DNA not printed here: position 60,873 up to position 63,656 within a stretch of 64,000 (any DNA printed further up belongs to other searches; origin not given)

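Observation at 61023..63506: Giant 2OG-Fe(II) oxygenase with a Cys/His C-terminal module, of unclear substrate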

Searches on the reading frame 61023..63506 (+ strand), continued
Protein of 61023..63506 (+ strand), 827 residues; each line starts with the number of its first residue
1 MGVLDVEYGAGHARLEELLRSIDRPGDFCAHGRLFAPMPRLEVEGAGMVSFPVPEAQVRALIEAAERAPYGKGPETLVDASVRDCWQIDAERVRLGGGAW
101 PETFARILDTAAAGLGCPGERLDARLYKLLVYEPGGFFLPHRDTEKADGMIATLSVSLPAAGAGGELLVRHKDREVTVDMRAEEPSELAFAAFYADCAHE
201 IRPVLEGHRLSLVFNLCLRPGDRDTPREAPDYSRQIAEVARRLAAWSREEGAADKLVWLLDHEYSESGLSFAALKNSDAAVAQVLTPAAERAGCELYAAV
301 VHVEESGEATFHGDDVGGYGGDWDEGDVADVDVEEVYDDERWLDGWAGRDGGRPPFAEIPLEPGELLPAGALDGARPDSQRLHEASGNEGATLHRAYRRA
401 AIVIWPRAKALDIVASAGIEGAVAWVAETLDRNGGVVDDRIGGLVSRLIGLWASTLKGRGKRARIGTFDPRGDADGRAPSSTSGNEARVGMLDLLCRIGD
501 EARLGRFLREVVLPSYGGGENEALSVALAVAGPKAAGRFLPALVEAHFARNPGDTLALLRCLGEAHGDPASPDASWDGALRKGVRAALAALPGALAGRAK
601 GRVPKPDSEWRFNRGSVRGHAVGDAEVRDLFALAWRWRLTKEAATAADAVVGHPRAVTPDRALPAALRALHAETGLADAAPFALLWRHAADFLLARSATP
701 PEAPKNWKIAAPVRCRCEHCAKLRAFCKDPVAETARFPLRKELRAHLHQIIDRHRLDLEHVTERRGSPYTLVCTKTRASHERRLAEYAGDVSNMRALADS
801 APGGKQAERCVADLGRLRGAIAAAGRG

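Call 39: get_annotated_region(hit=H20, flank=6000)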
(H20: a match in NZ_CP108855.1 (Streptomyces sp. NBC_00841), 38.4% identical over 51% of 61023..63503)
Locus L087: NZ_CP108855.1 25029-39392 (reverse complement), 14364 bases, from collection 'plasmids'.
description: Streptomyces sp. NBC_00841 plasmid unnamed2
organism: Streptomyces sp. NBC_00841 (NCBI taxid 2975847)
taxonomy: Bacteria; Actinomycetota; Actinomycetes; Kitasatosporales; Streptomycetaceae; Streptomyces; Streptomyces sp. NBC 00841
host: -; source: -; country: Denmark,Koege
typing (MOB-suite, as given by PLSDB): non-mobilizable
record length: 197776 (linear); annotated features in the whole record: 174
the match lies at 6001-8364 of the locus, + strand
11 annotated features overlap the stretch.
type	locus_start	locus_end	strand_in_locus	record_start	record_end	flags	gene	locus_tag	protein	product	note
CDS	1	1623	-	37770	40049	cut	-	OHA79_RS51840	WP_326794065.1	Helicase associated domain protein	-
CDS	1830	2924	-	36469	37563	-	-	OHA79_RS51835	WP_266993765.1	hypothetical protein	-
CDS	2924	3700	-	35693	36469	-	-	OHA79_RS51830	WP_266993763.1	ATP-binding protein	-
CDS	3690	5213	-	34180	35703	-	-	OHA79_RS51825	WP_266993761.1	Mu transposase C-terminal domain-containing protein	-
CDS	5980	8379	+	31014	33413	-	-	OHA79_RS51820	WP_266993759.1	2OG-Fe(II) oxygenase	-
CDS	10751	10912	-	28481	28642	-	-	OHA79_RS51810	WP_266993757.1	hypothetical protein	-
CDS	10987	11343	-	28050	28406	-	-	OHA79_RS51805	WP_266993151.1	IS3 family transposase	GO:0015074 - DNA integration [Evidence IEA]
CDS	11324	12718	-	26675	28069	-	-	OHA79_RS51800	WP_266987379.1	IS30 family transposase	-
CDS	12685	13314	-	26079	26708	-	-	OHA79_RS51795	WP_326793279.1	IS3 family transposase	-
CDS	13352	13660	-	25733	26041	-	-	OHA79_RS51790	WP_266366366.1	transposase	GO:0006313 - DNA transposition [Evidence IEA]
CDS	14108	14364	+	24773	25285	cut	-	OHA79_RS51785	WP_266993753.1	SMI1/KNR4 family protein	-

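Call 58: search_protein_families(library=pfam, alignment_id=A5, max_evalue=0.00001)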
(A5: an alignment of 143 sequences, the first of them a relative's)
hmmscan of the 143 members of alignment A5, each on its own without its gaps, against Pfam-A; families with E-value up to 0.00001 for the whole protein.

A. member 1, L001:5644-7188:- (515 aa): 2 families
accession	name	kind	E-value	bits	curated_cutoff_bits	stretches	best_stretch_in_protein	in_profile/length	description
PF09820.16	AAA-ATPase_like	-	9.1e-63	212.1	26.1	1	7-203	1-201/201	Predicted AAA-ATPase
PF08011.17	PDDEXK_9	-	8.4e-22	77.6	25.5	1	417-508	2-103/105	PD-(D/E)XK nuclease superfamily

B. families by the number of members that match (of 143 scanned): 107 families (the first 25 are shown)
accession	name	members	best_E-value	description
PF00884.28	Sulfatase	5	4.4e-52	Sulfatase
PF01850.27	PIN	5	2.3e-17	PIN domain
PF01663.27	Phosphodiest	5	1.7e-08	Type I phosphodiesterase / nucleotide pyrophosphatase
PF05697.18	Trigger_N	4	3.2e-29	Bacterial trigger factor protein (TF)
PF16347.10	SGSH_C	4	1.4e-12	N-sulphoglucosamine sulphohydrolase, C-terminal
PF02384.22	N6_Mtase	3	2.3e-105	N-6 DNA Methylase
PF12796.13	Ank_2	3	6.7e-57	Ankyrin repeats (3 copies)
PF00023.36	Ank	3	6.3e-51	Ankyrin repeat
PF13561.12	adh_short_C2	3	1.5e-50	Enoyl-(Acyl carrier protein) reductase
PF13606.12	Ank_3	3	5.8e-47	Ankyrin repeat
PF05685.18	Uma2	3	1.8e-40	Putative restriction endonuclease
PF13637.12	Ank_4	3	2.3e-39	Ankyrin repeats (many copies)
PF13635.12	DUF4143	3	1.9e-38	Domain of unknown function (DUF4143)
PF13173.12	AAA_14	3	6.6e-35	AAA domain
PF13857.12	Ank_5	3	2.7e-33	Ankyrin repeats (many copies)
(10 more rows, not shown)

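Call 59: search_protein_families(library=padloc, alignment_id=A5, max_evalue=1e-10)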
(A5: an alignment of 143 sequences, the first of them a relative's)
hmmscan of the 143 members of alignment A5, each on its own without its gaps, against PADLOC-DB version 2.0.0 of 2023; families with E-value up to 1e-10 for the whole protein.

A. member 1, L001:5644-7188:- (515 aa): 0 families

B. families by the number of members that match (of 143 scanned): 71 families (the first 25 are shown)
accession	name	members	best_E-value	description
PDLC04787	PDC-S01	3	2.9e-104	-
PDLC04790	PDC-S01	3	1.8e-79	-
PDLC04783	PDC-M72A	3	8e-53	-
PDLC04789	PDC-S01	3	2e-45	-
PDLC04135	mad3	3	1.5e-31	mads_3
PDLC02908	Ankyrin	3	1.9e-26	-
PDLC04791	PDC-S01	3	1.9e-23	-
PDLC04786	PDC-S01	3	4.2e-17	-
PDLC03019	MTase_I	2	1.7e-210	Type I methyltransferase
PDLC03035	MTase_I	2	1.3e-111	Type I methyltransferase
PDLC03963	SoFic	2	1e-39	-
PDLC03224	MTase_II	2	5.7e-39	Type II methyltransferase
PDLC02926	HTH_VI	2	4.3e-18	-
PDLC03364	MTase_II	2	2.5e-14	Type II methyltransferase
PDLC03353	MTase_II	2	3.5e-14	Type II methyltransferase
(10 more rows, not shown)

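Call 70: find_related_loci(query=A2, collection=viral_contigs, flank=8000)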
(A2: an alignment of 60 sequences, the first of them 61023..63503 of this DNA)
Query A2 (827 aa) in viral_contigs; peptide patterns used: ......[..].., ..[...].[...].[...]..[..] (x = any residue, [..] = any of these).
43 stretches matched a pattern; 2 encode a relative of the query (tblastn E <= 1e-3); 2 distinct loci.
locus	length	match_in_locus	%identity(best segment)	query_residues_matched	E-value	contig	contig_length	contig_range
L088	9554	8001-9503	40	9-512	2e-87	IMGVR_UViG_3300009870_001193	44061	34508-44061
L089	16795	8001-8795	24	31-308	5e-23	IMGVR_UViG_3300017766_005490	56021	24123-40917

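Call 71: search_protein_families(library=phrogs, proteins=[window:61023-63503:+], max_evalue=0.01)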
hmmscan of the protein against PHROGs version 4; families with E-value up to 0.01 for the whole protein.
window:61023-63503:+ (827 aa): 0 families

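Call 73: find_homologous_proteins(query=L089:7890-9086:+, max_evalue=0.001)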
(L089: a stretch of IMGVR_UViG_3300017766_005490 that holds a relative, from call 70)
Query L089:7890-9086:+ (399 aa): 3 proteins with E <= 0.001 among 2576 candidates.
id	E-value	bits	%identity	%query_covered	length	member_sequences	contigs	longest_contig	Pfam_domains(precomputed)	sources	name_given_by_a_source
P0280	3.1e-269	911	99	100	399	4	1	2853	PF13640.13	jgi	jgi:hypothetical protein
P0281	1.2e-20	92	32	65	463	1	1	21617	PF13640.13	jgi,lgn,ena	-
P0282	4.3e-5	41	25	36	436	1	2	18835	PF13640.13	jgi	jgi:predicted 2-oxoglutarate/Fe(II)-dependent dioxygenase YbiX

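Call 75: find_encoding_contigs(protein=P0281, flank=8000, max_places=3)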
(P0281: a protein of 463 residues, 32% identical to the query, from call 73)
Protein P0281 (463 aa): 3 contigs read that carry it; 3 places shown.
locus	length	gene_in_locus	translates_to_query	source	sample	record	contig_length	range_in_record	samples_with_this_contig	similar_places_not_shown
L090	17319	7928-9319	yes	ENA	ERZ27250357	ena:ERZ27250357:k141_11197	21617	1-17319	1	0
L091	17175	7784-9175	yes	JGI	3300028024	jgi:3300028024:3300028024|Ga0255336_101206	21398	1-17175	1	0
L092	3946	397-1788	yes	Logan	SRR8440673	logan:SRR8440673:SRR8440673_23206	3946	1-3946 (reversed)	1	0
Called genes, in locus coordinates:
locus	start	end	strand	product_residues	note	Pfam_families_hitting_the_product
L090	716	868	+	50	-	-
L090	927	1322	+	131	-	PF03061:4HBT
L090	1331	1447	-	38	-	-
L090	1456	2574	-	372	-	-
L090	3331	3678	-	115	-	-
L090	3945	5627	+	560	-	PF22942:DUF7025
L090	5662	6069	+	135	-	-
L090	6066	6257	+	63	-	-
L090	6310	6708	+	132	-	-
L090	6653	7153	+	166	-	PF23232:AAA_lid_13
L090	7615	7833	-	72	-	-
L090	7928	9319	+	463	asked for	PF13640:2OG-FeII_Oxy_3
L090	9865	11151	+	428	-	-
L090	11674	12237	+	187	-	-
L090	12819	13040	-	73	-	-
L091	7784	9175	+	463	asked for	PF13640:2OG-FeII_Oxy_3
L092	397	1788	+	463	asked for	PF13640:2OG-FeII_Oxy_3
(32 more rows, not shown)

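Call 76: find_encoding_contigs(protein=P0282, flank=8000, max_places=3)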
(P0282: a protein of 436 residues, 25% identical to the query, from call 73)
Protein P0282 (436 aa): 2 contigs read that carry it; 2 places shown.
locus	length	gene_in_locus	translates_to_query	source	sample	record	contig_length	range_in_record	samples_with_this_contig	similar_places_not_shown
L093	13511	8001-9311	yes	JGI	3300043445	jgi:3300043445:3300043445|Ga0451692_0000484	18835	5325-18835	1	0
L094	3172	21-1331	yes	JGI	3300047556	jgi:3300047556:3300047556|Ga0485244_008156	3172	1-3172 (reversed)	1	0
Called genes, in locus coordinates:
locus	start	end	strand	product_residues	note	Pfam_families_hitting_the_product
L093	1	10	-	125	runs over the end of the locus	-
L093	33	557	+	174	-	-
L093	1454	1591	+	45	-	-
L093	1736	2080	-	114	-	-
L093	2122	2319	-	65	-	-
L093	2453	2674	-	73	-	-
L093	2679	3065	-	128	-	-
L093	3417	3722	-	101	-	-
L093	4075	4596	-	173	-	-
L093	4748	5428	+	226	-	-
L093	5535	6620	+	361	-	PF13637:Ank_4 (faint), PF12796:Ank_2 (faint)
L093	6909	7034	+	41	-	-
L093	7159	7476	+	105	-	-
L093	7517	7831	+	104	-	-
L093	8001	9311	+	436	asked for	PF13640:2OG-FeII_Oxy_3 (weak)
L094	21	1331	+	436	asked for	PF13640:2OG-FeII_Oxy_3 (weak)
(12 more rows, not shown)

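Call 79: find_encoding_contigs(protein=P0009, flank=10000, max_places=2)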
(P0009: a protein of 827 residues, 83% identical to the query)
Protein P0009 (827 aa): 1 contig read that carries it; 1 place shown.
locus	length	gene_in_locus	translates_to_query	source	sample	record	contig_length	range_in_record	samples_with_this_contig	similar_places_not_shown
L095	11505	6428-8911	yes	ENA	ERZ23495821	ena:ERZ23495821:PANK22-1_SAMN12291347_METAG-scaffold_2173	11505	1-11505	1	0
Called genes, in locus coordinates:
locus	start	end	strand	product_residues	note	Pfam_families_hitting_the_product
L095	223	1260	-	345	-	-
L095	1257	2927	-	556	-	-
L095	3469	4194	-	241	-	PF13635:DUF4143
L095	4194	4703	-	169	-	PF13173:AAA_14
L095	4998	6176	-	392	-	PF13191:AAA_16, PF13401:AAA_22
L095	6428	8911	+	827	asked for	PF13640:2OG-FeII_Oxy_3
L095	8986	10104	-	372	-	PF13173:AAA_14, PF13635:DUF4143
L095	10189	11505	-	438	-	?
